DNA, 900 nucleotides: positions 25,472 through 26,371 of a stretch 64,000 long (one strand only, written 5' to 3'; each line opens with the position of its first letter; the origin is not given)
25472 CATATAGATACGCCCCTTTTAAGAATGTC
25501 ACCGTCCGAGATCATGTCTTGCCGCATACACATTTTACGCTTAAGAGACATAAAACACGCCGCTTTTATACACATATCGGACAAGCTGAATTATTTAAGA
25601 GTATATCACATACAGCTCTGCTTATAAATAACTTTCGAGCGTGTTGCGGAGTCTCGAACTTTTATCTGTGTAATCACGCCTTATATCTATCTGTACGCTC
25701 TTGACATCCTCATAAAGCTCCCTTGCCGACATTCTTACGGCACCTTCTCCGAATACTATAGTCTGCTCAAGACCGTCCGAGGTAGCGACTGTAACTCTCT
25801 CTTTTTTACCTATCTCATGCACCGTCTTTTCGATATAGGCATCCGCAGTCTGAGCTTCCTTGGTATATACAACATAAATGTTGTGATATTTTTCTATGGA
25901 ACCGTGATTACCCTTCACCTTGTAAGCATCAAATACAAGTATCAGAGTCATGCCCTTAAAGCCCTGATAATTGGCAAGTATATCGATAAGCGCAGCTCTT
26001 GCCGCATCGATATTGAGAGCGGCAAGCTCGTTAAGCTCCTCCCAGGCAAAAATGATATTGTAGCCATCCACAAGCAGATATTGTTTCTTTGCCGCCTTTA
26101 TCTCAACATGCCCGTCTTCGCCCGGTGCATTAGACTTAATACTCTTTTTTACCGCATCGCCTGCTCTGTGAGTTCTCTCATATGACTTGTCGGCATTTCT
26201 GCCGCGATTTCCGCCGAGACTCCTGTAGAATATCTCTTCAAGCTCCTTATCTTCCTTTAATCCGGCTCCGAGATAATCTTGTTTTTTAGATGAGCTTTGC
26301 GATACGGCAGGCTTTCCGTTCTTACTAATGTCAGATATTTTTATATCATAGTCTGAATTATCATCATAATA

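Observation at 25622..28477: Single ORF fusing a TetM/EF-G-family ribosomal GTPase to a Rae1/YacP-type NYN endoribonuclease domain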

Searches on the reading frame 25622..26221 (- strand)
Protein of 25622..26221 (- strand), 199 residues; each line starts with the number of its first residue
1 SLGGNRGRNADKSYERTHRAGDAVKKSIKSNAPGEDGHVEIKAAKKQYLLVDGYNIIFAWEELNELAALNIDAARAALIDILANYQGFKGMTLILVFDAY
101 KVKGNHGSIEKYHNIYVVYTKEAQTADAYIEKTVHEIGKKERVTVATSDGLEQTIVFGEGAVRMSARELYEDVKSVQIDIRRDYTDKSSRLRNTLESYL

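Call 15: search_solved_structures(query=window:25622-26221:-, max_evalue=0.01, show_alignments=2)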
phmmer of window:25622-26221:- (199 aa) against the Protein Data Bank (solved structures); distinct sequences matched with E-value up to 0.01: 2.
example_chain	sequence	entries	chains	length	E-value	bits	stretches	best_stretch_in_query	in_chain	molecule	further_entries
5mq9_A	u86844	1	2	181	1.9e-28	102.6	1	48-183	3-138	Uncharacterized protein YacP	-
5mq8_A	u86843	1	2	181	1.9e-28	102.6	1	48-183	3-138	Uncharacterized protein YacP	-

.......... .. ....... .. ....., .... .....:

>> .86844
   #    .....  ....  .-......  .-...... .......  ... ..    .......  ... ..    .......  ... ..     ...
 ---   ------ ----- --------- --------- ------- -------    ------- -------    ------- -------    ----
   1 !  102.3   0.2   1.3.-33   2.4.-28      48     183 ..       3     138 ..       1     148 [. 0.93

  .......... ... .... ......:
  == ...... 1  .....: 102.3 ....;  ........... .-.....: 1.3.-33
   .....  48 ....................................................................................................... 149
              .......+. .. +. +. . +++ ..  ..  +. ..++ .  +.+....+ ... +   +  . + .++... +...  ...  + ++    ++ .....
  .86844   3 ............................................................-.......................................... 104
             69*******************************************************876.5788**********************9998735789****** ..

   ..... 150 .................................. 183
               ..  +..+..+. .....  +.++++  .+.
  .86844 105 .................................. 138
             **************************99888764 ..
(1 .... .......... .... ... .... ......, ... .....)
